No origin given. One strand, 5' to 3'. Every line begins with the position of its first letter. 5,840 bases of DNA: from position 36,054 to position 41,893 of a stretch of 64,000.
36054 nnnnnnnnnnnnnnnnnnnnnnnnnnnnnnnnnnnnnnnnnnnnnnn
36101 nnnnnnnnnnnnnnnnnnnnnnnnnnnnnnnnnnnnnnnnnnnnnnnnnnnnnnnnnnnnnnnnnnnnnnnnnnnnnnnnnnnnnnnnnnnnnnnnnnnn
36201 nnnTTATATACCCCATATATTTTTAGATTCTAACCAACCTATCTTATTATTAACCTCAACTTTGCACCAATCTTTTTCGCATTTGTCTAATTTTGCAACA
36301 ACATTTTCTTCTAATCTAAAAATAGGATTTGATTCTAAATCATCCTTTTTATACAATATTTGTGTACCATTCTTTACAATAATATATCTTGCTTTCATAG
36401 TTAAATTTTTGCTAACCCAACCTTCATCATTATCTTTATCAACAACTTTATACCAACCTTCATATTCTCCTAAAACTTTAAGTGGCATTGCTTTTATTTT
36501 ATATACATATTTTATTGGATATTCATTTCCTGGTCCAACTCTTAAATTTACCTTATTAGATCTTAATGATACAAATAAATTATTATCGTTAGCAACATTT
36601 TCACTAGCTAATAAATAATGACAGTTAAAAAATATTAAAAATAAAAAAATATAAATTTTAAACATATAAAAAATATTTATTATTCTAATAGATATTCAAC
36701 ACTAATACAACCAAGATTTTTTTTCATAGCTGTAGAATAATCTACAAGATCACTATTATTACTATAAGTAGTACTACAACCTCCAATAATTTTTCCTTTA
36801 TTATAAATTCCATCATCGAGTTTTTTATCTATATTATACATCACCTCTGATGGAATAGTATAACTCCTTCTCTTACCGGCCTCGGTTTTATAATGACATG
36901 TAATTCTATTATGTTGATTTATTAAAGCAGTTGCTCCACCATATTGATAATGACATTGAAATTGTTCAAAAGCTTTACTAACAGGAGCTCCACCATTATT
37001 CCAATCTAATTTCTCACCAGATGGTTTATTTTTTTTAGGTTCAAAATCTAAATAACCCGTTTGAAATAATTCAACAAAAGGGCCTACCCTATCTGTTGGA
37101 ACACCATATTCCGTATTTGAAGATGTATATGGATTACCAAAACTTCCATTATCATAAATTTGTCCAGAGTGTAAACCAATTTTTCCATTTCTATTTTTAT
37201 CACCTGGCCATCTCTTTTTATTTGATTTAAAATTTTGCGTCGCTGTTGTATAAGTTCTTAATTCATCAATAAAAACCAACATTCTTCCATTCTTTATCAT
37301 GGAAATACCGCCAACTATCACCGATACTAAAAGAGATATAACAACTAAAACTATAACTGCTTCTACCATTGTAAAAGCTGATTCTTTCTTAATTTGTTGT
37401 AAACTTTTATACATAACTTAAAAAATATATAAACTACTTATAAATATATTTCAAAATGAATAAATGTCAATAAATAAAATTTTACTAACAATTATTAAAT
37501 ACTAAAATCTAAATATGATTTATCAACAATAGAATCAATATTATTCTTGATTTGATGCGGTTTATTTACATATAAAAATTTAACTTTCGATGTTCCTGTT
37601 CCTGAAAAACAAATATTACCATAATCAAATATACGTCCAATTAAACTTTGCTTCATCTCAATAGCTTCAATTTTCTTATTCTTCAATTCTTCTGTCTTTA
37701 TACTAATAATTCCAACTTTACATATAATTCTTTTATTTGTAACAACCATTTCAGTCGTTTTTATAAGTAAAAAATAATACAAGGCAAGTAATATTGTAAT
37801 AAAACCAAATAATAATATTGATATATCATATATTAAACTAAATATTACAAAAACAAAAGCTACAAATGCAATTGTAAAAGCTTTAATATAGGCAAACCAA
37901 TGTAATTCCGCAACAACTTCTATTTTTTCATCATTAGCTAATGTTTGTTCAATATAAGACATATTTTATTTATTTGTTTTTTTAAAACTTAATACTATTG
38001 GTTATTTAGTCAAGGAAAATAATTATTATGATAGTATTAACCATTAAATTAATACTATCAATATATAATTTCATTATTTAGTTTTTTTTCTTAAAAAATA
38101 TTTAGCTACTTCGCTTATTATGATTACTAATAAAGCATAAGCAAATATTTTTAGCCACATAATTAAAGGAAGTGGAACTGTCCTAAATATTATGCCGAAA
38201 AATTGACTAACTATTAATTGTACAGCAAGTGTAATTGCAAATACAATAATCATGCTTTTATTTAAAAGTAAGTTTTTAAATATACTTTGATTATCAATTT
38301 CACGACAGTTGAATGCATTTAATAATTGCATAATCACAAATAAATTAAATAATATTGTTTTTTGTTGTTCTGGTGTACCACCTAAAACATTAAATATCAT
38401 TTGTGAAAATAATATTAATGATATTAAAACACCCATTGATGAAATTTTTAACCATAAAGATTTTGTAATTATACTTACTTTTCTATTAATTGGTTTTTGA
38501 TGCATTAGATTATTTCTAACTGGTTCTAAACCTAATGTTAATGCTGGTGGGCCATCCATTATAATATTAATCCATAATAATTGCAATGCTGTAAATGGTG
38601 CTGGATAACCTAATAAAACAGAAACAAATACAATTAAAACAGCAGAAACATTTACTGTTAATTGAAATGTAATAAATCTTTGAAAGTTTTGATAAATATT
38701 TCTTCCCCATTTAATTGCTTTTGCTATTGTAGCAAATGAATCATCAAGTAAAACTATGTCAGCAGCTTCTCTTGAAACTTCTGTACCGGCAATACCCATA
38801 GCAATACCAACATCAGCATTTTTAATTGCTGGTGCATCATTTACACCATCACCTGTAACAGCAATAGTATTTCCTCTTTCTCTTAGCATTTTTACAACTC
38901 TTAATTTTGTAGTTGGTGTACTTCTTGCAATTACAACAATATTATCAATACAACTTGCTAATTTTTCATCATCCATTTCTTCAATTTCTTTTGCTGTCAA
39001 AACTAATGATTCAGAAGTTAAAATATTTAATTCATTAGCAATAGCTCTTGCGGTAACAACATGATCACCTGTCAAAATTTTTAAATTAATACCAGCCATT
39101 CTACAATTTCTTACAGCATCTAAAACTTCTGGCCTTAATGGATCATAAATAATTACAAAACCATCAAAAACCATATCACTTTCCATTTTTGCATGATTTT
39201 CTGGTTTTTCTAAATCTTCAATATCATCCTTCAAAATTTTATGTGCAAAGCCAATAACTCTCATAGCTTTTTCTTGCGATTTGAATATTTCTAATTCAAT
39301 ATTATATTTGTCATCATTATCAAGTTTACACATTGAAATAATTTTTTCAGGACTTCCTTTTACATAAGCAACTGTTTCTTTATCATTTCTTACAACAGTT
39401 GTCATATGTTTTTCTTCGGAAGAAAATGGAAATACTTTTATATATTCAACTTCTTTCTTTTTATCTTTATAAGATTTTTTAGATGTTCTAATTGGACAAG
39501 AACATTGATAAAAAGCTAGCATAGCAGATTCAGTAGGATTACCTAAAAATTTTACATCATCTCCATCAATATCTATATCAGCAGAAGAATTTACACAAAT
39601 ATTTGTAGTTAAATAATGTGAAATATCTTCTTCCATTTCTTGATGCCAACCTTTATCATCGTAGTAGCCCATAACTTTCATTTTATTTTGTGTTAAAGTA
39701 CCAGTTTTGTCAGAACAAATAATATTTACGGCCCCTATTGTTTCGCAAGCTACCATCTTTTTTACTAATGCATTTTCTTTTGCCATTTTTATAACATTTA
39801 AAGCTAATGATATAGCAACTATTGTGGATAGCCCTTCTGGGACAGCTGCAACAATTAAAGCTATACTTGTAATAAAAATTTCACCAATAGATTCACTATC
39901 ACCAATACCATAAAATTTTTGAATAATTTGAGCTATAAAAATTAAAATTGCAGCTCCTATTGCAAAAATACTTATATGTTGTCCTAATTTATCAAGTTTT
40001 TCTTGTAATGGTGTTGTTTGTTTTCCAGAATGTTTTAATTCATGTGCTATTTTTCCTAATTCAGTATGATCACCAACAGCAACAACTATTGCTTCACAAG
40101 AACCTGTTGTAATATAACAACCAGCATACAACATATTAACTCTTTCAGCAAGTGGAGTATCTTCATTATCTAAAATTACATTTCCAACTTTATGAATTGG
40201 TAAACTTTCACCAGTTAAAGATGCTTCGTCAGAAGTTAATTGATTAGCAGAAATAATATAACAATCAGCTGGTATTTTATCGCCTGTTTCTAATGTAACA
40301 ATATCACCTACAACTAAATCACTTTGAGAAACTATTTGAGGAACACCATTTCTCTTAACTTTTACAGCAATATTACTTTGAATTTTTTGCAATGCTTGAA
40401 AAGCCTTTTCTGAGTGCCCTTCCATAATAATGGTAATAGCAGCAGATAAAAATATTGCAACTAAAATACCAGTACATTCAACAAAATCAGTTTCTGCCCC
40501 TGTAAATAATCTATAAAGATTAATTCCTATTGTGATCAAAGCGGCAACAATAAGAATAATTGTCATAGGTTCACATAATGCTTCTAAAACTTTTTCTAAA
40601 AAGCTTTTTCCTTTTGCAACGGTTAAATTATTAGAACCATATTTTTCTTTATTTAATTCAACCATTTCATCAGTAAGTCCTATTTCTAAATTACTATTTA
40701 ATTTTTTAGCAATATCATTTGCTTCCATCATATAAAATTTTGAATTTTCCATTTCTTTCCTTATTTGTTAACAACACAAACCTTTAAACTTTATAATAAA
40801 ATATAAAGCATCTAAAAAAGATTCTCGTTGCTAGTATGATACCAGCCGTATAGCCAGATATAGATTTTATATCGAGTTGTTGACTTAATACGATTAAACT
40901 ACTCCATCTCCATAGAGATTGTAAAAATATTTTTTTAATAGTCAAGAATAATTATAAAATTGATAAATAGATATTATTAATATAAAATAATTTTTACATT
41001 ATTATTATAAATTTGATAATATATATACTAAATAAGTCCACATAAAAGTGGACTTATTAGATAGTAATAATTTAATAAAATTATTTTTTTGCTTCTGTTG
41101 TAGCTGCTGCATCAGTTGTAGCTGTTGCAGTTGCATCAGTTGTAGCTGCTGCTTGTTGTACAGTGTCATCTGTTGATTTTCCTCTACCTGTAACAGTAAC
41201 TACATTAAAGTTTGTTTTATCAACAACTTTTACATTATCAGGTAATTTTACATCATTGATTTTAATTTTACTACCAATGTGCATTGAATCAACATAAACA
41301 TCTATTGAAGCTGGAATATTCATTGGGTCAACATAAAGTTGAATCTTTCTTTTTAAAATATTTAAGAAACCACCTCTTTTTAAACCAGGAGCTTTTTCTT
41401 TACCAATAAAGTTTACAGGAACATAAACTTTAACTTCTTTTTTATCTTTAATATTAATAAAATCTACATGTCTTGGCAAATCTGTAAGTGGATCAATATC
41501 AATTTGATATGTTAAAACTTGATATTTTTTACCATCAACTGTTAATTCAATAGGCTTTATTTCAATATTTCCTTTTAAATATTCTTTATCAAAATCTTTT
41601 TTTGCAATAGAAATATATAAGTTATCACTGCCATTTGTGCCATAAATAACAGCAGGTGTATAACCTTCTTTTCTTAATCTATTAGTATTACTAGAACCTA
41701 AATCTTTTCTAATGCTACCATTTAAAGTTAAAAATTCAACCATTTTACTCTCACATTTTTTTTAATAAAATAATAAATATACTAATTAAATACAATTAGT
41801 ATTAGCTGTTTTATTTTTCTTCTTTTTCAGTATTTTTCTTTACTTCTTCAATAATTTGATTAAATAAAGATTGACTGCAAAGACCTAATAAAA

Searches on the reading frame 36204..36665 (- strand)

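Call 57: search_protein_families(library=pfam, proteins=[window:36204-36665:-], max_evalue=0.1)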
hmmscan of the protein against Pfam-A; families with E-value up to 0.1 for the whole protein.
window:36204-36665:- (153 aa): 7 families
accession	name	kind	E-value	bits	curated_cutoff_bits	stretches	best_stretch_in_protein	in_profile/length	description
PF06347.19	SH3_4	-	1.9e-23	82.4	24.1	2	36-88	2-53/56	Bacterial SH3 domain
PF08239.17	SH3_3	-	6.6e-15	55.5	27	2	39-86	3-50/54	Bacterial SH3 domain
PF13457.12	GW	-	0.0014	19.7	21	0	131-150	55-75/76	GW (Gly-Tryp) dipeptide domain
PF00018.34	SH3_1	-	0.0017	18.4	22.9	0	63-84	23-46/48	SH3 domain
PF18348.7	SH3_16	-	0.0029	17.8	25.8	0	60-86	19-46/49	Bacterial dipeptidyl-peptidase Sh3 domain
PF00169.35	PH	-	0.066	14.2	25.1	0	68-134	3-69/105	PH domain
PF23795.1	SH3_YKFC_2nd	-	0.097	13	27.4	0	62-87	27-52/57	YKFC SH3b2 domain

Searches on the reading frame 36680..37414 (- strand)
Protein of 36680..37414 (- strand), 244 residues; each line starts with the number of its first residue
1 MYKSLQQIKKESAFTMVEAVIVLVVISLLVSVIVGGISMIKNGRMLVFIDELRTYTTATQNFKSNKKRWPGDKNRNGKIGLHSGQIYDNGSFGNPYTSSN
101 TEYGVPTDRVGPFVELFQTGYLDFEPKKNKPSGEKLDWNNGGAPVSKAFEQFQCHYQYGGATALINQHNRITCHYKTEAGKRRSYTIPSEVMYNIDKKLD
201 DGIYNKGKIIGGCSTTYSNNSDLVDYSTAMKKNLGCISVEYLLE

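Call 35: search_protein_families(library=pfam, proteins=[window:36680-37414:-], max_evalue=0.00001)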
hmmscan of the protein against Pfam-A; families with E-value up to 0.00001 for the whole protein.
window:36680-37414:- (244 aa): 0 families

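Call 57: search_protein_families(library=pfam, proteins=[window:36680-37414:-], max_evalue=0.1)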
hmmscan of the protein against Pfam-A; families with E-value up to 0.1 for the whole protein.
window:36680-37414:- (244 aa): 1 family
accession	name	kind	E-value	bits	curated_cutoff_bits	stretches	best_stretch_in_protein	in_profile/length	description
PF07963.17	N_methyl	-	0.0012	18.8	21.2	1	9-33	2-26/27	Prokaryotic N-terminal methylation motif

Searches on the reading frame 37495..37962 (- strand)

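Call 57: search_protein_families(library=pfam, proteins=[window:37495-37962:-], max_evalue=0.1)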
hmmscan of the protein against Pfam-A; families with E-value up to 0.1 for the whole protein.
window:37495-37962:- (155 aa): 3 families
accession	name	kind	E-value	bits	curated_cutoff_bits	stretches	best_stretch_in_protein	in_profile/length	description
PF03703.20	bPH_2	-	3.1e-12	47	22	1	68-142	2-78/78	Bacterial PH domain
PF14470.12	bPH_3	-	0.0072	17.2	23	1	67-139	20-87/95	Bacterial PH domain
PF06687.17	SUR7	-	0.08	13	29.6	1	15-73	103-165/201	SUR7/PalI family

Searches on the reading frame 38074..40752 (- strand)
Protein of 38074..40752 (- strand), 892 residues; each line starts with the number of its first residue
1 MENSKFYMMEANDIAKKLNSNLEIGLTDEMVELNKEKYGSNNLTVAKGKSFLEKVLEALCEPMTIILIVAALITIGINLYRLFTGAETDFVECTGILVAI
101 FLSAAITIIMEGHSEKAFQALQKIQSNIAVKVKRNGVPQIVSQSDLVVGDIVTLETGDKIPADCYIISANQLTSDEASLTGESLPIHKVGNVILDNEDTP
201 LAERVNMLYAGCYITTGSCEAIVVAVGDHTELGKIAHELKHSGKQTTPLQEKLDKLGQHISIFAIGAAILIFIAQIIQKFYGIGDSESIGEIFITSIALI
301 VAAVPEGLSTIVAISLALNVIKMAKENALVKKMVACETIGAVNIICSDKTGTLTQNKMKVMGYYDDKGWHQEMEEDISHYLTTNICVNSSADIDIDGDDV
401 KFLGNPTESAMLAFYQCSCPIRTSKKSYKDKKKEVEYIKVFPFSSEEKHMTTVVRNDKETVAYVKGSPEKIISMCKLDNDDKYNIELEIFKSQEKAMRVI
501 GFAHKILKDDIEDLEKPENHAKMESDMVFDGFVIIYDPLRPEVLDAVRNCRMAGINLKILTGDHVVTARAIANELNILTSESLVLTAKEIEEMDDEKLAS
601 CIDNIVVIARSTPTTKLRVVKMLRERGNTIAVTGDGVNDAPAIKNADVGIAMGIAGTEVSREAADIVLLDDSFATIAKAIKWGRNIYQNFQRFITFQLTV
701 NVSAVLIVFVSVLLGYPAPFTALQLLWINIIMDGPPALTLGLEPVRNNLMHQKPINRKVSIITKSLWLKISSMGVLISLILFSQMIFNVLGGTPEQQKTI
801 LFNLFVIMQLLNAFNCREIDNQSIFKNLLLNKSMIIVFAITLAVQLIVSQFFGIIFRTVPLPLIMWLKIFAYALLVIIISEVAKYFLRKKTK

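Call 34: search_protein_families(library=pfam, proteins=[window:38074-40752:-], max_evalue=0.00001)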
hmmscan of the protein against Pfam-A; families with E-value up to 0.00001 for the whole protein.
window:38074-40752:- (892 aa): 5 families
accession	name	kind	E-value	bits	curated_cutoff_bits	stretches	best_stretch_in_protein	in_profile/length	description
PF00122.25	E1-E2_ATPase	-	4.8e-46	157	28.1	1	129-325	6-180/181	E1-E2 ATPase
PF00689.26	Cation_ATPase_C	-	2.8e-40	138.4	27.3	1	717-886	1-175/175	Cation transporting ATPase, C-terminus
PF00702.32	Hydrolase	-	3.9e-18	67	26.4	1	343-647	2-191/191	haloacid dehalogenase-like hydrolase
PF00690.31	Cation_ATPase_N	-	9.6e-17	60.9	20.4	1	7-73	2-68/69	Cation transporter/ATPase, N-terminus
PF13246.12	Cation_ATPase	-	1.3e-15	57.6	21.7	1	389-476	4-89/91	Cation transport ATPase (P-type)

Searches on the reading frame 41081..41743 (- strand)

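Call 35: search_protein_families(library=pfam, proteins=[window:41081-41743:-], max_evalue=0.00001)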
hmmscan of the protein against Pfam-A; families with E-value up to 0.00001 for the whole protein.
window:41081-41743:- (220 aa): 2 families
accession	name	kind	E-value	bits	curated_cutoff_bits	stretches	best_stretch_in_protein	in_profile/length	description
PF14693.11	Ribosomal_TL5_C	-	1.4e-22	80.3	27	1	103-185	1-81/84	Ribosomal protein TL5, C-terminal domain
PF01386.24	Ribosomal_L25p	-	1.5e-17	64.3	23.6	1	7-95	1-82/82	Ribosomal L25p family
